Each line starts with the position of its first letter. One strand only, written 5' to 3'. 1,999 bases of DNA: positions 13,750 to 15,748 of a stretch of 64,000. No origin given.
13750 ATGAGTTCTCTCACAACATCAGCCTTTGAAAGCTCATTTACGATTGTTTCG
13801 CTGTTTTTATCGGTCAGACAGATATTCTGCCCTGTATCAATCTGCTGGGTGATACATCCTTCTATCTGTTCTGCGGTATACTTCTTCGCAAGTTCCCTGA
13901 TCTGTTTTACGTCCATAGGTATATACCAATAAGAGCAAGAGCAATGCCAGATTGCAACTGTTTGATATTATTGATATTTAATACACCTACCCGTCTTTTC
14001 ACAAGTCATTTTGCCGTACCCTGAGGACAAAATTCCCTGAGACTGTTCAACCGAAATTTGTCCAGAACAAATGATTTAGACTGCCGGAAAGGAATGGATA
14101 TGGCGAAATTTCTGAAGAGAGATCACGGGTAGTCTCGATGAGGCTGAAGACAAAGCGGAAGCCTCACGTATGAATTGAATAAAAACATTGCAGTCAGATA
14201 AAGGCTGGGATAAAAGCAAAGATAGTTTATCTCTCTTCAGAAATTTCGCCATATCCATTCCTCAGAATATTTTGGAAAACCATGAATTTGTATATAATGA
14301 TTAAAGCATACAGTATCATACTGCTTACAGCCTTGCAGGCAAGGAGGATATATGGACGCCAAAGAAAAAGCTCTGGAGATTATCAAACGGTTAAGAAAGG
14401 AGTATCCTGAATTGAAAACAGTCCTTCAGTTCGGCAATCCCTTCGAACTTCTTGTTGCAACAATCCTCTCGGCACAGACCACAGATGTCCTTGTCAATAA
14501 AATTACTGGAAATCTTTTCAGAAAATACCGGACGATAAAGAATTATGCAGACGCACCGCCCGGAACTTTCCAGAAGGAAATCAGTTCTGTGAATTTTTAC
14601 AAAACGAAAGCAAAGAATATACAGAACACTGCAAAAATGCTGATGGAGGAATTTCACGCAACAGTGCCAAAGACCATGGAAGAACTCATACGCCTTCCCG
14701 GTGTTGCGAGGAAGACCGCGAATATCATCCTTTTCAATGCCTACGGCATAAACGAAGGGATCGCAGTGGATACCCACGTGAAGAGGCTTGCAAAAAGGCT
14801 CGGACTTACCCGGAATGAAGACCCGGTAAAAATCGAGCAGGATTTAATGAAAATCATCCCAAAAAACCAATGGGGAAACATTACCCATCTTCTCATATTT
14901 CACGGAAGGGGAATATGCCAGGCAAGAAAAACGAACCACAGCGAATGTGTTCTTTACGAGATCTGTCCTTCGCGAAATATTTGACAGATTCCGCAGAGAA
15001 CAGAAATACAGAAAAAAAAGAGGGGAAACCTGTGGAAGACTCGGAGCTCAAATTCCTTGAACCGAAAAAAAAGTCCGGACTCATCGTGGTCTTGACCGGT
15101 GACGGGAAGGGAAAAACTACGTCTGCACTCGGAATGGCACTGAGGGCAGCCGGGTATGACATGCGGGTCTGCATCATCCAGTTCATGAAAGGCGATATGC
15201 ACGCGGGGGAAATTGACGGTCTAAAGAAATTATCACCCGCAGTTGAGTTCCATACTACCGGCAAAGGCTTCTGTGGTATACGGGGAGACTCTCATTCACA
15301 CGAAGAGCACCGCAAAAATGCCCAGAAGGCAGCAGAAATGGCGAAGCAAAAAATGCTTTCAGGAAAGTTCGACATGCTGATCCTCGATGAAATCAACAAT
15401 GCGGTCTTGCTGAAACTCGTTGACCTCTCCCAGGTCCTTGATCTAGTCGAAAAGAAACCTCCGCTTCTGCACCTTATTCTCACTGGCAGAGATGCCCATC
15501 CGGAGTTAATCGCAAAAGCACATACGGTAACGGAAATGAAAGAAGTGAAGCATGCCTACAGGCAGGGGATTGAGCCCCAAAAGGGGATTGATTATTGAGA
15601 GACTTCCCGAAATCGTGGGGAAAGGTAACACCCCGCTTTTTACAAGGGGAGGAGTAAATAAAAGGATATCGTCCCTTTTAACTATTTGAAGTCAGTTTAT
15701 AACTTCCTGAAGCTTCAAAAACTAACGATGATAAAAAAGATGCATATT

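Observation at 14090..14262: Structured intergenic element, copy A: a perfect 34-bp closing helix around a conserved core (candidate new ncRNA or PATE-like MITE)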

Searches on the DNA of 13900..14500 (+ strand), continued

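Call 36: search_with_rna_model(model_id=R1, sources=[window, L001, L002, L004, L005, L006, L007, L008, L009, L011, L012, L013, L014, L016, L017, L018, L021, L022, L024, L026, L027, L028, L029, L030, L031, L032, L033, L034, L035, L036, L037, L038, L040, L041, L042, L043, L044, L045, L047, L048, L049, L051, L052, L053, L055, L056, L057, L058, L061, L062, L063, L064, L065, L066, L067, L068, L069, L070, L071, L072, L074, L075, L076, L080, L081, L082, L083, L085, L086, L087, L088, L089, L090, L091], max_evalue=1e-25, make_alignment=true)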
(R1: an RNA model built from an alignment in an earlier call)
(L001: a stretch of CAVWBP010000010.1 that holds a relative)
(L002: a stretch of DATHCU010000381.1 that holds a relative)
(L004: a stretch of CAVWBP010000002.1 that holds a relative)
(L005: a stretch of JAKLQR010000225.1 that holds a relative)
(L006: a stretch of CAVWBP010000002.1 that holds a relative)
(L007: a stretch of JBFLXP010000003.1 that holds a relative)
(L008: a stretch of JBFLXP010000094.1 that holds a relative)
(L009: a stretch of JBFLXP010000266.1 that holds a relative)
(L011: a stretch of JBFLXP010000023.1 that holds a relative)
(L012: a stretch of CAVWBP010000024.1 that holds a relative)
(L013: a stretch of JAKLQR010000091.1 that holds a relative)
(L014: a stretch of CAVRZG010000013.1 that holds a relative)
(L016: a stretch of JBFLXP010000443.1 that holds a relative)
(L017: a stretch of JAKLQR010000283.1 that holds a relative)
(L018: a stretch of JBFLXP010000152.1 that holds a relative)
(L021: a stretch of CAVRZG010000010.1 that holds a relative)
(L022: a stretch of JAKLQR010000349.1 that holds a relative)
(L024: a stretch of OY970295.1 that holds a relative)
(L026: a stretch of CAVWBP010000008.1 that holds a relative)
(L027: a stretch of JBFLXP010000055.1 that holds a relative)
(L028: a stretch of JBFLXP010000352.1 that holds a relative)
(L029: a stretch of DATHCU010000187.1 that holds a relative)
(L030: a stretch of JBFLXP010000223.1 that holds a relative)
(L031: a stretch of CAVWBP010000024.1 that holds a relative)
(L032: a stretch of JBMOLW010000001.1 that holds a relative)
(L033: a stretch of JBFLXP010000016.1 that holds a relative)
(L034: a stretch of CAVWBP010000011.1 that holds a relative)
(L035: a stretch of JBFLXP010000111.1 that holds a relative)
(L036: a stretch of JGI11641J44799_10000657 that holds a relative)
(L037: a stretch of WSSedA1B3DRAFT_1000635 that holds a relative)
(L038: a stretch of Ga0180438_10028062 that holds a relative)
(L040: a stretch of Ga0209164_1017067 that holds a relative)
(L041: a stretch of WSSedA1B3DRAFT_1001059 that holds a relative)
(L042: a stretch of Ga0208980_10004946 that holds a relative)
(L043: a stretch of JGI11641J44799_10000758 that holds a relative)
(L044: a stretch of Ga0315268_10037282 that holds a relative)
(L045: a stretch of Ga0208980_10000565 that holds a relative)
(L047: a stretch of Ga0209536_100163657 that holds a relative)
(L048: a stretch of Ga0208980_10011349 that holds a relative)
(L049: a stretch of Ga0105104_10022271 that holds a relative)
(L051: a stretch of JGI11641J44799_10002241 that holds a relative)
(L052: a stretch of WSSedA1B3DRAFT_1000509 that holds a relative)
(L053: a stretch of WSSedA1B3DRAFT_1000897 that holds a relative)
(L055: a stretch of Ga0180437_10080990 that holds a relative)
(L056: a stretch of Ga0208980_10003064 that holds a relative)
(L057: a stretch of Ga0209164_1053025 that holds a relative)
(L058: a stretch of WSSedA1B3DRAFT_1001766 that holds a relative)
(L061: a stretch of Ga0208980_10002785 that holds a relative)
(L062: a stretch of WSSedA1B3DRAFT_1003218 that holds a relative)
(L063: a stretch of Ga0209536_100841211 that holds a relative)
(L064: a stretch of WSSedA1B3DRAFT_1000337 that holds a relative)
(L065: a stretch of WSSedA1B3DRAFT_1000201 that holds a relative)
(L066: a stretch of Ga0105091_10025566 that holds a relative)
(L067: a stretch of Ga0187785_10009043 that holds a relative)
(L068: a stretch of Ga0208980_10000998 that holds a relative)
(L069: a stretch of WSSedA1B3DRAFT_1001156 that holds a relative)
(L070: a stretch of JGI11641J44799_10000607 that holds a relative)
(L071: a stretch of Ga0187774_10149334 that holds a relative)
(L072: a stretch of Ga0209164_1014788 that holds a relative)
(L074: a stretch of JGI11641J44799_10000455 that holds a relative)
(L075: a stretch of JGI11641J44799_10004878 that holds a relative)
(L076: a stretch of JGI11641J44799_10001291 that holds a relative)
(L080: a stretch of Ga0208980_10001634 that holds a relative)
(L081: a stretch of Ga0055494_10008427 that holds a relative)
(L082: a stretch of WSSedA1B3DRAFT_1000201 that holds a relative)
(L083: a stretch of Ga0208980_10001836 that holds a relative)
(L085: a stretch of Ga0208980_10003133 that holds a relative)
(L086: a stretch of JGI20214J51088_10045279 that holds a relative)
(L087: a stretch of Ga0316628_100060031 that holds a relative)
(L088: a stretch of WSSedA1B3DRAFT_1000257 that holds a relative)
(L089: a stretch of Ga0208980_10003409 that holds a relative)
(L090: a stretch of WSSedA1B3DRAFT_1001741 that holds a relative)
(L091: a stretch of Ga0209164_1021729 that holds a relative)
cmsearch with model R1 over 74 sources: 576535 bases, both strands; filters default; matches with E-value up to 1e-25: 82.
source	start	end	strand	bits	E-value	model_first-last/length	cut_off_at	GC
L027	968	1143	+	196.5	1.3e-40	1-176/176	no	0.44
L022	1147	1322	+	194.7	3.1e-40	1-176/176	no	0.43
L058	1141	1316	+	194.2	4e-40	1-176/176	no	0.37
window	14088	14263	+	192.3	1.1e-39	1-176/176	no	0.4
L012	3183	3358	+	189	5.6e-39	1-176/176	no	0.41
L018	174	348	+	188.6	6.7e-39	1-176/176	no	0.46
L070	5498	5673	+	188.4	7.5e-39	1-176/176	no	0.41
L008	4783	4958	-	186.7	1.8e-38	1-176/176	no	0.45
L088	6260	6435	+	186.4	2e-38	1-176/176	no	0.43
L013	5397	5570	+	186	2.6e-38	1-176/176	no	0.45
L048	1453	1627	+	185.9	2.7e-38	1-176/176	no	0.38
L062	2760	2934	+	185.9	2.7e-38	1-176/176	no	0.38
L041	928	1102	-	185.5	3.2e-38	1-176/176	no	0.41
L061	3281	3455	+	185.5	3.2e-38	1-176/176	no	0.41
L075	1770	1945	-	185.4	3.4e-38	1-176/176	no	0.43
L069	3009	3184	+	184.6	5.1e-38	1-176/176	no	0.4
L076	2587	2762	-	184.6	5.1e-38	1-176/176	no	0.4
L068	4157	4332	+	184.6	5.3e-38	1-176/176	no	0.43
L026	7493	7668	-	184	6.9e-38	1-176/176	no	0.48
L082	3116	3291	+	183.8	7.7e-38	1-176/176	no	0.41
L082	7818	7993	-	183.4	9.4e-38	1-176/176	no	0.44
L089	5064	5239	+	183.1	1.1e-37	1-176/176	no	0.43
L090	935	1110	-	183.1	1.1e-37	1-176/176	no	0.43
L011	1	176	+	182.5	1.5e-37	1-176/176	no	0.4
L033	4046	4221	+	181.4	2.6e-37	1-176/176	no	0.44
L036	5024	5199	+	181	3.3e-37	1-176/176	no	0.38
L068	5609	5784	-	180.8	3.5e-37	1-176/176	no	0.38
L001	6038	6213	+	180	5.3e-37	1-176/176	no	0.44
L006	2806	2982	-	179.5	6.8e-37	1-176/176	no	0.42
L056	748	923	+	179.5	6.9e-37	1-176/176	no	0.42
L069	382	557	-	179.5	6.9e-37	1-176/176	no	0.42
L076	5214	5389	+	179.5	6.9e-37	1-176/176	no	0.42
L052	9166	9341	-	178.3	1.3e-36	1-176/176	no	0.4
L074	5433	5608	+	177.6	1.8e-36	1-176/176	no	0.4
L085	9484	9659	+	177.6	1.8e-36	1-176/176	no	0.4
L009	3355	3530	-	177.4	2e-36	1-176/176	no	0.45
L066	1612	1784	-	175.9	4.3e-36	1-176/176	no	0.36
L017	5629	5804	+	175.3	5.6e-36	1-176/176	no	0.41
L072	1891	2066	+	175.3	5.7e-36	1-176/176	no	0.37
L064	13172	13348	-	175.3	5.7e-36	1-176/176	no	0.44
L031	3111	3286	-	174.8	7.4e-36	1-176/176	no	0.45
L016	535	710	-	174.6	8.4e-36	1-176/176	no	0.47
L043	2887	3061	-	173.9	1.2e-35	1-176/176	no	0.39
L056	7869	8043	+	173.9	1.2e-35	1-176/176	no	0.39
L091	3248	3423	-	173.4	1.5e-35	1-176/176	no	0.45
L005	116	290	+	173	1.9e-35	1-176/176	no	0.43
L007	4673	4845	-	173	1.9e-35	1-176/176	no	0.47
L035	5571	5743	-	172.9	1.9e-35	1-176/176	no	0.42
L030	1239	1414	+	172.9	1.9e-35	1-176/176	no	0.45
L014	2194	2367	-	170.5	6.6e-35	1-176/176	no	0.44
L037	1680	1856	-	170.5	6.7e-35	1-176/176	no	0.39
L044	1470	1645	+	170.3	7.3e-35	1-176/176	no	0.38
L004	7154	7329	+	170.1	8.1e-35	1-176/176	no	0.45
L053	2379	2554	-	170.1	8.1e-35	1-176/176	no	0.45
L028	3248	3419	+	168.6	1.7e-34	1-176/176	no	0.45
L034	6831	7006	-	166.4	5.1e-34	1-176/176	no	0.43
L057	1317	1492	-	166.4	5.3e-34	1-176/176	no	0.47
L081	663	838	-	166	6.2e-34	1-176/176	no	0.44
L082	4001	4175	-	165.2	9.6e-34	1-176/176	no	0.46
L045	1205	1385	+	164.2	1.6e-33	1-176/176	no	0.39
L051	3276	3452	+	163.6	2.2e-33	1-176/176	no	0.45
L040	3372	3546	-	162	4.9e-33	1-176/176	no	0.51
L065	1288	1463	-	160.9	8.3e-33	1-176/176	no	0.48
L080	9086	9261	-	160.9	8.3e-33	1-176/176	no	0.48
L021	1160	1337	+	159.7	1.6e-32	1-176/176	no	0.42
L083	217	392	+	158.9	2.3e-32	1-176/176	no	0.41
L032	5082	5257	+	158.3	3.1e-32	1-176/176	no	0.43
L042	3415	3589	+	157.7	4.2e-32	1-176/176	no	0.47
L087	724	899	-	153.7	3.3e-31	1-176/176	no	0.47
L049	1207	1381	+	153.2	4.1e-31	1-176/176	no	0.46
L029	4466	4639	+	148.3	5.1e-30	1-176/176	no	0.45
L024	7095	7268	+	147.5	7.3e-30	1-176/176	no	0.42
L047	12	184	+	147.4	7.8e-30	1-176/176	no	0.37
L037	4850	5041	-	146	1.6e-29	1-176/176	no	0.45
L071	852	1026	+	143.7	5.2e-29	1-176/176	no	0.45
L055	600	775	-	141.5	1.5e-28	1-176/176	no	0.38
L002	2032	2210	+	140.3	2.9e-28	1-176/176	no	0.39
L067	1808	1986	+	140.3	2.9e-28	1-176/176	no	0.39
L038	1912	2087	-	139.2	4.9e-28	1-176/176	no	0.42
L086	50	228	-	138.3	8e-28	1-176/176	no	0.4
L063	497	673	-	137.5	1.2e-27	1-176/176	no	0.4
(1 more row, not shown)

Alignment A3: 82 matches aligned to the model, 215 columns, each read 5' to 3' on its own strand. Consensus structure (alignment columns), stored with it:
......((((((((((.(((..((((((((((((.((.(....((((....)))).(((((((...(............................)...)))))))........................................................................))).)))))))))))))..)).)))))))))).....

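Call 62: search_dna_similar(query=window:14040-14300:+, collection=plasmids, mode=distant, max_evalue=0.001, max_rows=10)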
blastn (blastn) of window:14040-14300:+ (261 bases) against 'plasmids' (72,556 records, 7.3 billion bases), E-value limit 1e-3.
No match.

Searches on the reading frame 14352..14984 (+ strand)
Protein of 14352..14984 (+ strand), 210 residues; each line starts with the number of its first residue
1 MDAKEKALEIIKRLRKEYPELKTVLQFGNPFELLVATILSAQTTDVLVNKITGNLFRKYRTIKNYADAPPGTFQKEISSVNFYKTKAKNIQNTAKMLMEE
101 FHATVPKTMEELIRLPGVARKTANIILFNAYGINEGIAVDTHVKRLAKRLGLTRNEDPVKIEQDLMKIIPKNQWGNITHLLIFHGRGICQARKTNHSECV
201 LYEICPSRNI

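Call 11: find_encoding_contigs(protein=window:14352-14984:+, flank=3000, max_places=6)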
Protein window:14352-14984:+ (210 aa): no gene with exactly this product is on record in the collection.

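Call 60: search_protein_families(library=pfam, proteins=[window:14352-14984:+], max_evalue=0.00001)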
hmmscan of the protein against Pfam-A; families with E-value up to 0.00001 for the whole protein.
window:14352-14984:+ (210 aa): 1 family
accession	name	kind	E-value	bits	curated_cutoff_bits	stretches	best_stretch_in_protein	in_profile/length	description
PF00730.31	HhH-GPD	-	6.2e-26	91.3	26.2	1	35-171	1-108/108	HhH-GPD superfamily base excision DNA repair protein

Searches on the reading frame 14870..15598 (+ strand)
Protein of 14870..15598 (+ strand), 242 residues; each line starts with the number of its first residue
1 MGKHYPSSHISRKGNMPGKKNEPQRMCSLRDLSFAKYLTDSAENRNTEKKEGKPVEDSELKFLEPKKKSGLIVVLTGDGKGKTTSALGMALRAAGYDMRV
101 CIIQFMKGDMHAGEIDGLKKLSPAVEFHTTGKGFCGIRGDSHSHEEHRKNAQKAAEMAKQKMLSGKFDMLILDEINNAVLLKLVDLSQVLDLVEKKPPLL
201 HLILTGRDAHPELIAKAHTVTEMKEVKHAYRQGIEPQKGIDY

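Call 60: search_protein_families(library=pfam, proteins=[window:14870-15598:+], max_evalue=0.00001)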
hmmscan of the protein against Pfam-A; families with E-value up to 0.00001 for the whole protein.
window:14870-15598:+ (242 aa): 1 family
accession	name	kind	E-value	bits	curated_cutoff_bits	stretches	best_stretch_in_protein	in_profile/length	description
PF02572.21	CobA_CobO_BtuR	-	7.8e-62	208.9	25.7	1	69-242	2-172/172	ATP:corrinoid adenosyltransferase BtuR/CobO/CobP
